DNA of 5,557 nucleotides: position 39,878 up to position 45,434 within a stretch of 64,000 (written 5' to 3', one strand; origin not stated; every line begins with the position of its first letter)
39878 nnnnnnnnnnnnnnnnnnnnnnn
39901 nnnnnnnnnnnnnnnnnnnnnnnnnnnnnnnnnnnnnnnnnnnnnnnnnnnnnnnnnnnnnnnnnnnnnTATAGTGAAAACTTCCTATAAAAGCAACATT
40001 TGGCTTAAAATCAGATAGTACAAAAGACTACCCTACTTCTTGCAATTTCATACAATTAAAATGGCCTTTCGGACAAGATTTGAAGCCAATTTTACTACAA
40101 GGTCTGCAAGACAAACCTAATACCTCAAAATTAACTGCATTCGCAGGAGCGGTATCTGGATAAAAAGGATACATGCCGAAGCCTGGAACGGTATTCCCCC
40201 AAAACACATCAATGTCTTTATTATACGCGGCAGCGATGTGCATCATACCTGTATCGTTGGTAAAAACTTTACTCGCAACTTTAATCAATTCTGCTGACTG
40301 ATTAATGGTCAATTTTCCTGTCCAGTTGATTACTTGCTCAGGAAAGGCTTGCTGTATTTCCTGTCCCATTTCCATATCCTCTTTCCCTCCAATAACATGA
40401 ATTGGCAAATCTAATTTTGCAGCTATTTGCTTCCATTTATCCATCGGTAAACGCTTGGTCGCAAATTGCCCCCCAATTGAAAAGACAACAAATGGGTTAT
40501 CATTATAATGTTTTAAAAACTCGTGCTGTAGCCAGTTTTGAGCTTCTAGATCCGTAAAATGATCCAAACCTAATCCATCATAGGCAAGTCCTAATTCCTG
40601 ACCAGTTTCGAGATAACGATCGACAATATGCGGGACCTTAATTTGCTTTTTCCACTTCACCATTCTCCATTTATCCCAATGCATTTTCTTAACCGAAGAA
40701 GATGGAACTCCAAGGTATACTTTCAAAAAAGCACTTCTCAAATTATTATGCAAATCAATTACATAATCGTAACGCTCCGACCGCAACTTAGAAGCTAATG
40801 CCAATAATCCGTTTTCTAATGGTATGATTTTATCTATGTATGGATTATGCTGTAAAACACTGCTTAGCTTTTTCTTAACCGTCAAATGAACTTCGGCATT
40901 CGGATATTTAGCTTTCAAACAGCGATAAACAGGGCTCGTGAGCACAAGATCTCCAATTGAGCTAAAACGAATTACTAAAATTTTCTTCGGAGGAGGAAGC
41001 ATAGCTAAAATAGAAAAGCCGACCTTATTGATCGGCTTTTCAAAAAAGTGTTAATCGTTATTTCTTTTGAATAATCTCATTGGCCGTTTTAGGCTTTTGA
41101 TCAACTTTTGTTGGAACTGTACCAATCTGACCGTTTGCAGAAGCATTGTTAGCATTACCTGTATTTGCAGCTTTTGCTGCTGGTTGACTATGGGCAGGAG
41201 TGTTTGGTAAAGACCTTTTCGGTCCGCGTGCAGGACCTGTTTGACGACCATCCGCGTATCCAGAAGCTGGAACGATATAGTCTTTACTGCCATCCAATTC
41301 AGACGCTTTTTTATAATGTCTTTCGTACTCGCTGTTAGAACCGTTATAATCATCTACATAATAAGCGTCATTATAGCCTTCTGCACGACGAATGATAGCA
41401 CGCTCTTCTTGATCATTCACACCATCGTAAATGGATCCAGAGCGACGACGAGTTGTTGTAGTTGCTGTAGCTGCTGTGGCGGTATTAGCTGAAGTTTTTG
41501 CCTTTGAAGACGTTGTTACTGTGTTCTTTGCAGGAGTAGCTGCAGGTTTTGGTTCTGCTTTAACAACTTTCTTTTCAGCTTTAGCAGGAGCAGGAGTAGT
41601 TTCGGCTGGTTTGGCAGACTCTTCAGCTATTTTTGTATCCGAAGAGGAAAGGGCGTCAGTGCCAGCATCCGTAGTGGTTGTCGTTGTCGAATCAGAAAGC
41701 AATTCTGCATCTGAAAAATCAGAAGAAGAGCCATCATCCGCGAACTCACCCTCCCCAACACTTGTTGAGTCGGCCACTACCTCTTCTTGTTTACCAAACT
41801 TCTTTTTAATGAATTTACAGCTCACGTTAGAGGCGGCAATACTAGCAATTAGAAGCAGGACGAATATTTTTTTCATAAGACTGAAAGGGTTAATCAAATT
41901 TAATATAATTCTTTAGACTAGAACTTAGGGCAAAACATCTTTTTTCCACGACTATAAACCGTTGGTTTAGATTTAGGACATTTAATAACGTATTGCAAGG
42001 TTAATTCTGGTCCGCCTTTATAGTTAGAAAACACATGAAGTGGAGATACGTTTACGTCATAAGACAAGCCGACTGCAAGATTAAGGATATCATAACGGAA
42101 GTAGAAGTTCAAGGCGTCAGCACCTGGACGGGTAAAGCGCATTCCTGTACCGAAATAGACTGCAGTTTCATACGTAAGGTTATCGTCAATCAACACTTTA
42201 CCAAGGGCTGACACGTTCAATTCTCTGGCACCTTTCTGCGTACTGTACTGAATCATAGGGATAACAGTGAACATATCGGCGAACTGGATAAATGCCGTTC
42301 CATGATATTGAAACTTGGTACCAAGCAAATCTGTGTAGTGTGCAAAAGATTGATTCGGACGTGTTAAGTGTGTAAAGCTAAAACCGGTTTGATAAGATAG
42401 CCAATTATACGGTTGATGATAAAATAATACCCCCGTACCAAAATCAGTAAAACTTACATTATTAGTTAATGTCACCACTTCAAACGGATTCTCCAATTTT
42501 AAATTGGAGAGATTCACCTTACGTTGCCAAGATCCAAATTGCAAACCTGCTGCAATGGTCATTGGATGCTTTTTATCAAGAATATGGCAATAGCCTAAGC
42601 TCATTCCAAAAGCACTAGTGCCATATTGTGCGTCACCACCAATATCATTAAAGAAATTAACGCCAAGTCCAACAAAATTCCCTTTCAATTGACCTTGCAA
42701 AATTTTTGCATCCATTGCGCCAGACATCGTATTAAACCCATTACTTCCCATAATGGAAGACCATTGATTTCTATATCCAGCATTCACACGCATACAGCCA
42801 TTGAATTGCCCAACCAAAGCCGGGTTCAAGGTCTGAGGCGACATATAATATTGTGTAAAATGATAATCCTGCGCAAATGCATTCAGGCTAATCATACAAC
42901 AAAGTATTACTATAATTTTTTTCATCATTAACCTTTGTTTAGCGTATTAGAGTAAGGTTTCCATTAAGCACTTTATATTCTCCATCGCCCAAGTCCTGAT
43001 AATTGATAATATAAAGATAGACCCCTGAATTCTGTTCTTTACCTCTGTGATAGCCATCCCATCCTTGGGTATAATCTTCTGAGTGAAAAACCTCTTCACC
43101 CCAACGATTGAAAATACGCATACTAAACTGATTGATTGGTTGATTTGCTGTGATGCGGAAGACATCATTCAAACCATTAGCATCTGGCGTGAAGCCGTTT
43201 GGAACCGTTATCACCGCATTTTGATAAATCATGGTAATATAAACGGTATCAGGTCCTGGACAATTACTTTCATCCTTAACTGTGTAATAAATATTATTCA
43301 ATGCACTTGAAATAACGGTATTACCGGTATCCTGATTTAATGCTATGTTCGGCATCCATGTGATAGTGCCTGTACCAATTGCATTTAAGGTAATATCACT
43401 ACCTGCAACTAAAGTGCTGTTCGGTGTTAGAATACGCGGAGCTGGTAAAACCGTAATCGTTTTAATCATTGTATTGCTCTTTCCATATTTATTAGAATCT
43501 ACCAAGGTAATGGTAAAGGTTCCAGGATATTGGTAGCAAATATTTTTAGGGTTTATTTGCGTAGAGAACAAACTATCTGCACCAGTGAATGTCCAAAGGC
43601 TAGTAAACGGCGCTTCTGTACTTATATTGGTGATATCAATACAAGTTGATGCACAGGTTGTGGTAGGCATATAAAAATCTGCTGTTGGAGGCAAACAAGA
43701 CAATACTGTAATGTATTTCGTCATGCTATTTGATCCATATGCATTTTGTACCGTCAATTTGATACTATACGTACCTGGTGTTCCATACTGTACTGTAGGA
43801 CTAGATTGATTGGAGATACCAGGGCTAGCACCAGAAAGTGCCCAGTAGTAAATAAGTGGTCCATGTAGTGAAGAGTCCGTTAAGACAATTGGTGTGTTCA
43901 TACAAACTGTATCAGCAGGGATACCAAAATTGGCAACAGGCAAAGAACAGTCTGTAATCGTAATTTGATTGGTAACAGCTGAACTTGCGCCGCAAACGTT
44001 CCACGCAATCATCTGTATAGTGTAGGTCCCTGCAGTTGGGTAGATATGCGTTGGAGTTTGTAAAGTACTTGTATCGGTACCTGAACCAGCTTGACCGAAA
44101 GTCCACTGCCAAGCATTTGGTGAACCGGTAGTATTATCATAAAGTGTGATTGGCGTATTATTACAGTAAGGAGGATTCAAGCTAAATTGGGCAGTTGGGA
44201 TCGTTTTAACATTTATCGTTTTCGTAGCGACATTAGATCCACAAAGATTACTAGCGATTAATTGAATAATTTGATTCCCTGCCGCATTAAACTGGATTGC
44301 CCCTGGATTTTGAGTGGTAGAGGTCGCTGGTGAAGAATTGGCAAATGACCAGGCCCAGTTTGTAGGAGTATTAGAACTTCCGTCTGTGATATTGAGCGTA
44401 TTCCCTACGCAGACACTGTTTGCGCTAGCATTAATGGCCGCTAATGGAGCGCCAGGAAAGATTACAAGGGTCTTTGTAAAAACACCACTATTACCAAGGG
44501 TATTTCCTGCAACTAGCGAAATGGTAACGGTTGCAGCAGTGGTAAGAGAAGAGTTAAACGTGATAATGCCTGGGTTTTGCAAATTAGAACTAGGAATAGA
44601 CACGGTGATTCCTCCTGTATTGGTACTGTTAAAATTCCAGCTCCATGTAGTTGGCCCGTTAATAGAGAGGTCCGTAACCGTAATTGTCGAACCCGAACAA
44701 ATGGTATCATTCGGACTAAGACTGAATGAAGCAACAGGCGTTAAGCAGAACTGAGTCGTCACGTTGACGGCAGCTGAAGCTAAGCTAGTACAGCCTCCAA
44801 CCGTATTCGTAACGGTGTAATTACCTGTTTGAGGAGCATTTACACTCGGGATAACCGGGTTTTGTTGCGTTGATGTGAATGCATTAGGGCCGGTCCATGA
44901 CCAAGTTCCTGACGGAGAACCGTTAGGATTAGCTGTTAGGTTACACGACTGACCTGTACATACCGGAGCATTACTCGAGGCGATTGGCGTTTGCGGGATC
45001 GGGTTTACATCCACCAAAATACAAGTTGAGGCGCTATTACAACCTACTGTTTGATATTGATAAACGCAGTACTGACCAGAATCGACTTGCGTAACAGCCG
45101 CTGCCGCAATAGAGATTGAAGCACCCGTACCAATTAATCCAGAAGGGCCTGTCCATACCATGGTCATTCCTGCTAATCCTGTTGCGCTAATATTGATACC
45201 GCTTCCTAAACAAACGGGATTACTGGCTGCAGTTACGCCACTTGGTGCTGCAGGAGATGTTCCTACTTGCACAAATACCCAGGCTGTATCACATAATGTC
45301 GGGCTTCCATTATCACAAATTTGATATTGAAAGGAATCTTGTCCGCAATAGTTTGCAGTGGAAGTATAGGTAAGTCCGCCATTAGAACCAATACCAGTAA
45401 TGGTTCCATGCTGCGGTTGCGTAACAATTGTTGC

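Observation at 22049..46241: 24-kb adhesin-like T9SS cargo island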

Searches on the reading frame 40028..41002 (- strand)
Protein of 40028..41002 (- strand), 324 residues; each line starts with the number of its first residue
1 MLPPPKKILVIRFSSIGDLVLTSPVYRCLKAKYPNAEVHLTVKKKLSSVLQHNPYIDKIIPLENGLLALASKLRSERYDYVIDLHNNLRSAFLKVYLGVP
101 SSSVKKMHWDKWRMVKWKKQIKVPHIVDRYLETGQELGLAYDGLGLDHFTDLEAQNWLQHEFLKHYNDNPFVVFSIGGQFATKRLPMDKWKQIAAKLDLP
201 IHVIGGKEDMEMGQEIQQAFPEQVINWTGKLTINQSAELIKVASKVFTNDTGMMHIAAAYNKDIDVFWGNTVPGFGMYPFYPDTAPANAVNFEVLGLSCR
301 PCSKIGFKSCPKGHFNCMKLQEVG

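Call 3: search_protein_families(library=pfam, proteins=[window:40028-41002:-], max_evalue=0.01)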
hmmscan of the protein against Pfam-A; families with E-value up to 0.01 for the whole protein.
window:40028-41002:- (324 aa): 1 family
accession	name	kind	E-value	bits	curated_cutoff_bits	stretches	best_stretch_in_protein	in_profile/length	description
PF01075.23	Glyco_transf_9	-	1.1e-26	94.1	22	1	67-275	2-216/247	Glycosyltransferase family 9 (heptosyltransferase)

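Call 4: search_protein_families(library=ncbifam, proteins=[window:40028-41002:-], max_evalue=0.01)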
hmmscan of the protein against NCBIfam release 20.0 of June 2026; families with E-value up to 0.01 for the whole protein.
window:40028-41002:- (324 aa): 6 families
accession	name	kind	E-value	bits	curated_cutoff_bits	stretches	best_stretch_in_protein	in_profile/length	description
TIGR02195.1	heptsyl_trn_II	equivalog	1.1e-33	116.8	134.6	1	7-320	1-324/339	lipopolysaccharide heptosyltransferase II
TIGR02193.1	heptsyl_trn_I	equivalog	4.7e-28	98.3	185.3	1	7-273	1-286/320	lipopolysaccharide heptosyltransferase I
NF008162.0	PRK10916.1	equivalog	9.1e-25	87.6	569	1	7-275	2-294/348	ADP-heptose--LPS heptosyltransferase RfaF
TIGR02201.1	heptsyl_trn_III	equivalog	3e-21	75.8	170.2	1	7-271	1-289/344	putative lipopolysaccharide heptosyltransferase III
NF007742.0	PRK10422.1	equivalog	1e-14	54.2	467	1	4-271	4-291/352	lipopolysaccharide core heptosyltransferase RfaQ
NF008204.0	PRK10964.1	equivalog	6.7e-12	45.2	437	1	71-275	80-286/322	lipopolysaccharide heptosyltransferase RfaC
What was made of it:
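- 40028..41002 (-): GT9 (heptosyltransferase-like) glycosyltransferase; a housekeeping gene embedded in the block. PF01075 94 bits, below every equivalog cut-off (calls 3, 4).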

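Call 14: find_related_loci(query=window:40028-41002:-, collection=genome_contigs, flank=10000)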
Query window:40028-41002:- (324 aa) in genome_contigs; peptide patterns used: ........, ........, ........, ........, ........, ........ (x = any residue, [..] = any of these).
510 stretches matched a pattern; 331 encode a relative of the query (tblastn E <= 1e-3); the best 80 are kept; 80 distinct loci.
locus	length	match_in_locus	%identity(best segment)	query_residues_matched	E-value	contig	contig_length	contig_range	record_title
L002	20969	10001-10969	72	1-323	4e-167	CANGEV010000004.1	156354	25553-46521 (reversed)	MAG: Chitinophagales bacterium isolate Jr-28aug17-44 genome assembly, contig: Jr-28aug17-C104, whole genome shotgun sequ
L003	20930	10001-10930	50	7-318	1e-97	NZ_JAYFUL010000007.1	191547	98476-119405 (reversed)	Arcicella aquatica strain LMG 21963 Arcicellaaquatica_MS21963_ctg007, whole genome shotgun sequence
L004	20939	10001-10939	50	1-318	3e-95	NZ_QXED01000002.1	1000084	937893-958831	Fibrisoma montanum strain HYT19 NODE_2_length_1000084_cov_22.960030, whole genome shotgun sequence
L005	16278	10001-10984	46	4-319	2e-95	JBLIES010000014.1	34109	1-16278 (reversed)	MAG: Roseivirga sp. isolate 3300053697_43 Ga0535652_0001427, whole genome shotgun sequence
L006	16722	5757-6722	49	2-318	4e-95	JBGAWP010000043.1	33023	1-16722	MAG: Chitinophagales bacterium isolate MAG_MBR_AS.25 MBRAS-25_NODE_43_length_33023_cov_5.395830, whole genome shotgun se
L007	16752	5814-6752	47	1-318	7e-95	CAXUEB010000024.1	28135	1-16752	MAG TPA_asm: uncultured Spirosoma sp. isolate public_SRR14722176_metawrap_bin.9 genome assembly, contig: public_SRR14722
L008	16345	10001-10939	48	7-321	7e-95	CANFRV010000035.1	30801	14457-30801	MAG: Flavobacteriales bacterium isolate Jr-16oct17-234 genome assembly, contig: Jr-16oct17-C2751, whole genome shotgun s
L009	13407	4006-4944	47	7-321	5e-93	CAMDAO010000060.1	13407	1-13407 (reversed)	MAG: Chryseobacterium gleum isolate MH-09jul19-160 genome assembly, contig: MH-09jul19-C10685, whole genome shotgun sequ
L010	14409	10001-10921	49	7-318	4e-93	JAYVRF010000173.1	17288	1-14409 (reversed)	MAG: Arcicella sp. isolate GL72_UP_metabinner_7 GL72_UP_metabinner_7_172, whole genome shotgun sequence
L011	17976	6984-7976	48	7-322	4e-93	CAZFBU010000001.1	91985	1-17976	MAG TPA_asm: uncultured Saprospiraceae bacterium isolate SRP141376_co5_360 genome assembly, contig: NODE_458_length_9198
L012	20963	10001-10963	48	6-321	1e-92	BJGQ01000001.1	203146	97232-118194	Bacteroidota bacterium LBMAG_Bacteroidetes_hypo.bin2 DNA, sequence01, whole genome shotgun sequence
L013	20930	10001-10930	48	7-318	2e-92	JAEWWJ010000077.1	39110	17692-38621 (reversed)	MAG: Bacteroidetes bacterium isolate OH_SDB_95 k127_654954, whole genome shotgun sequence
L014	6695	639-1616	49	6-322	2e-92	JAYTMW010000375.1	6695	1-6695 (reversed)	MAG: Saprospiraceae bacterium isolate GFS_3826 GFS_3826_374, whole genome shotgun sequence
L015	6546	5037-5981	45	7-322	9e-92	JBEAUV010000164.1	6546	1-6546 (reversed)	MAG: Bacteroidota bacterium isolate NASQAN2011_231_A_bin.6 scaffold_000358, whole genome shotgun sequence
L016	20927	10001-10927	45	7-323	9e-92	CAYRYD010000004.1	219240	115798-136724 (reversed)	MAG TPA_asm: uncultured Saprospiraceae bacterium isolate SRP193661_co2_189 genome assembly, contig: NODE_20_length_21924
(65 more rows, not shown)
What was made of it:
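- A phylum-wide core GT9 gene lies inside it (call 14).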

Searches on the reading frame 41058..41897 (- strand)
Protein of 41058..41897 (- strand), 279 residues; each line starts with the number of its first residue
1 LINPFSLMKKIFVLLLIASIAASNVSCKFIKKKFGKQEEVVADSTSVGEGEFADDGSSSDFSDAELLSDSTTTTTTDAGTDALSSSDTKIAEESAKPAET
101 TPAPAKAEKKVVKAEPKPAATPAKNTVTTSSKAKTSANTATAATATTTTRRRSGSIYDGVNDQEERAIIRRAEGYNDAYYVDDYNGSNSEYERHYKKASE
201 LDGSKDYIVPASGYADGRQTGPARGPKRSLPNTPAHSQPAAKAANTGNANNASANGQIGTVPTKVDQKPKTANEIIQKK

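Call 3: search_protein_families(library=pfam, proteins=[window:41058-41897:-], max_evalue=0.01)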
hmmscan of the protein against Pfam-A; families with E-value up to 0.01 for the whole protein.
window:41058-41897:- (279 aa): 0 families

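Call 4: search_protein_families(library=ncbifam, proteins=[window:41058-41897:-], max_evalue=0.01)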
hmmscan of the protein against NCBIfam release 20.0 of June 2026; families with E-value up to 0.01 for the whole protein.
window:41058-41897:- (279 aa): 0 families

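Call 22: search_protein_families(library=pfam, proteins=[window:41058-41897:-], max_evalue=1)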
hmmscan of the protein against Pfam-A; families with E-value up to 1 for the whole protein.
window:41058-41897:- (279 aa): 0 families
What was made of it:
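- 41058..41897 (-): 279-aa (272 aa from the ATG) low-complexity, probably disordered lipoprotein; last gene of unit 1. No Pfam or NCBIfam hit, and no OmpA-like domain, so not PorE-like (calls 3, 4, 22).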

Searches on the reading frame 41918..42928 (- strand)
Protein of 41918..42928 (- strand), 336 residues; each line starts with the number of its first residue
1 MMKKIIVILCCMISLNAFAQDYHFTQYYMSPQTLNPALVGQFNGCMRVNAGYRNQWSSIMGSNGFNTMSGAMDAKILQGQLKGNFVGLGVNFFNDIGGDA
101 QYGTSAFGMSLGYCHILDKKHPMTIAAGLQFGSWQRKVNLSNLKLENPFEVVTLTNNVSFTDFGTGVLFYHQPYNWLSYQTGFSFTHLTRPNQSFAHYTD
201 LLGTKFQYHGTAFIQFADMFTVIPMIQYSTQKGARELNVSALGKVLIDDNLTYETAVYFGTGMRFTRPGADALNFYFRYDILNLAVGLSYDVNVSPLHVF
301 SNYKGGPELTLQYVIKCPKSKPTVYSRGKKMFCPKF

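Call 3: search_protein_families(library=pfam, proteins=[window:41918-42928:-], max_evalue=0.01)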
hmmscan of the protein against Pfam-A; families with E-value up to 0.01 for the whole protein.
window:41918-42928:- (336 aa): 1 family
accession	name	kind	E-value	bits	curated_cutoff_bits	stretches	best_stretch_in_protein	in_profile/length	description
PF11751.14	PorP_SprF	-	5.8e-27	95.4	22.3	1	18-312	3-272/273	Type IX secretion system membrane protein PorP/SprF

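Call 4: search_protein_families(library=ncbifam, proteins=[window:41918-42928:-], max_evalue=0.01)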
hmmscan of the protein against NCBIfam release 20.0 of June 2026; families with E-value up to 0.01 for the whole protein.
window:41918-42928:- (336 aa): 1 family
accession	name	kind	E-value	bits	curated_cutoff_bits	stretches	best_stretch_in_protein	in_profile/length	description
TIGR03519.1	T9SS_PorP_fam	subfamily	2e-40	139.1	90.55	1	2-314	1-291/292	PorP/SprF family type IX secretion system membrane protein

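Call 11: find_encoding_contigs(protein=window:41918-42928:-, flank=10000, max_places=6)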
Protein window:41918-42928:- (336 aa): no gene with exactly this product is on record in the collection.

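Call 12: find_encoding_contigs(protein=window:41918-42925:-, flank=10000, max_places=6)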
Protein window:41918-42925:- (335 aa): 1 contig read that carries it; 1 place shown.
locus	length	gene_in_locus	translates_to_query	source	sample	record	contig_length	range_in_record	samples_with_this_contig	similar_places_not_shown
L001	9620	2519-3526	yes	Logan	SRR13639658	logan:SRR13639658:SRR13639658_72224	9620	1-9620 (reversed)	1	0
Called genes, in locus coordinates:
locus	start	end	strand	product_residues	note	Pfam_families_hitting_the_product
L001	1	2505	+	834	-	?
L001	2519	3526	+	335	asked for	PF11751:PorP_SprF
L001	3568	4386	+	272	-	-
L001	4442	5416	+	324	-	PF01075:Glyco_transf_9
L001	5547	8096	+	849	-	PF00801:PKD (weak), PF18911:PKD_4, PF13585:CHU_C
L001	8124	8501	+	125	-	-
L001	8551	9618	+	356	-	?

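Call 54: find_related_loci(query=window:41918-42925:-, collection=metagenome_contigs, flank=10000)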
Query window:41918-42925:- (335 aa) in metagenome_contigs; peptide patterns used: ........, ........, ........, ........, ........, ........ (x = any residue, [..] = any of these).
31 stretches matched a pattern; 4 encode a relative of the query (tblastn E <= 1e-3); 3 distinct loci.
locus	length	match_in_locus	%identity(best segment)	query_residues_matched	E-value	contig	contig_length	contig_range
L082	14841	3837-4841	96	1-335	0e+0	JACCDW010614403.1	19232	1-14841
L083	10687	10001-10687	96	1-229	3e-152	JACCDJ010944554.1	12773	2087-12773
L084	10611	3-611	96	133-335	3e-133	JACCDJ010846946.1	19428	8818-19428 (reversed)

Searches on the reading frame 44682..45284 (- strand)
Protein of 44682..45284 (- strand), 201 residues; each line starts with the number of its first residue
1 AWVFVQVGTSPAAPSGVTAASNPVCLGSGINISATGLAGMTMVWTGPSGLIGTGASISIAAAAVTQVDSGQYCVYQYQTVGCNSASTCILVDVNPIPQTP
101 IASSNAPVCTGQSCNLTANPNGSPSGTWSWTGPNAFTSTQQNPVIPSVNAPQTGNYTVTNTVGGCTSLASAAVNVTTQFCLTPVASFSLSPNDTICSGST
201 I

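Call 22: search_protein_families(library=pfam, proteins=[window:44682-45284:-], max_evalue=1)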
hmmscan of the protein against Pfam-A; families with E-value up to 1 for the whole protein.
seq(201 aa): 5 families
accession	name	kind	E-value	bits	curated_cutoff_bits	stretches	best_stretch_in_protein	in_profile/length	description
PF19081.6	Ig_7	-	1.3e-05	25.8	27.3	2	97-176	1-81/84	Ig-like domain CHU_C associated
PF13895.12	Ig_2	-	2.9e-05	24.6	27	1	106-167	9-72/79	Immunoglobulin domain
PF13927.12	Ig_3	-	0.0089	17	30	1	104-159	9-75/78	Immunoglobulin domain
PF00801.26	PKD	-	0.18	12.2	23.5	1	103-176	6-79/80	PKD domain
PF07679.22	I-set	-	0.5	10.9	23.7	0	102-156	6-71/90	Immunoglobulin I-set domain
